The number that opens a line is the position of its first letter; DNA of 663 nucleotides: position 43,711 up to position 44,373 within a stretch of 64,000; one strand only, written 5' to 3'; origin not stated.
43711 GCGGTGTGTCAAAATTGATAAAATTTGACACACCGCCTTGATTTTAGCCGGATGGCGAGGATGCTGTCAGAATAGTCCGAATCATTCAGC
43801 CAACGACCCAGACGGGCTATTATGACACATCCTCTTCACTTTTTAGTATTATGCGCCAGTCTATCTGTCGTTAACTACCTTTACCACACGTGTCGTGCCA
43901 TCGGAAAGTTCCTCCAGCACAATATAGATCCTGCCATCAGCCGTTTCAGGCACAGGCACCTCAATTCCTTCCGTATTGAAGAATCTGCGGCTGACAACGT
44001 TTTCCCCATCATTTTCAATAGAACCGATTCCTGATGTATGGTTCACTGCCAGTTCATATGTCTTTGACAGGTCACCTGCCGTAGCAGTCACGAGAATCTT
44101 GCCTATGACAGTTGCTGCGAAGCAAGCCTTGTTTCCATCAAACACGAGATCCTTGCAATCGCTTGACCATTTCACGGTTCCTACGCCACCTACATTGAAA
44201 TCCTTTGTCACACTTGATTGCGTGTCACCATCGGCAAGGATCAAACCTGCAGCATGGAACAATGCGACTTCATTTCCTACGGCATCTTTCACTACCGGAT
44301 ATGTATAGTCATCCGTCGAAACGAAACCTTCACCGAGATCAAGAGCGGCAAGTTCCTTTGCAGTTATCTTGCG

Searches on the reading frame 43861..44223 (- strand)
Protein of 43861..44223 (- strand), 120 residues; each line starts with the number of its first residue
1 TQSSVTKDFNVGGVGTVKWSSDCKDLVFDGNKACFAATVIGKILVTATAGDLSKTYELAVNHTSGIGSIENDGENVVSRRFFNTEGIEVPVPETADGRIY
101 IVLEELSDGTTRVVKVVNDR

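Call 27: search_protein_families(library=ncbifam, proteins=[window:43861-44223:-], max_evalue=10)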
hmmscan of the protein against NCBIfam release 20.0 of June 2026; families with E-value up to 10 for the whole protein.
window:43861-44223:- (120 aa): 1 family
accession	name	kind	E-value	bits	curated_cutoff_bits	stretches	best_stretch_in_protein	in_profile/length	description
NF006036.0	PRK08178.1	equivalog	0.072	13.1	128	1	75-105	33-64/102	acetolactate synthase small subunit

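Call 28: search_protein_families(library=pfam, proteins=[window:43861-44223:-], max_evalue=10)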
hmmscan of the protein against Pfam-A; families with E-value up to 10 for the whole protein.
window:43861-44223:- (120 aa): 2 families
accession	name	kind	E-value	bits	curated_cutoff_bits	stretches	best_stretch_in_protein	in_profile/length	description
PF20747.2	Caudo_bapla_N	-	0.029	14.7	26.7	1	80-113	6-39/138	Lactophage receptor-binding protein N-terminal shoulder domain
PF22000.2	DUF6929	-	0.13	11.8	27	1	33-92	188-257/286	Family of unknown function (DUF6929)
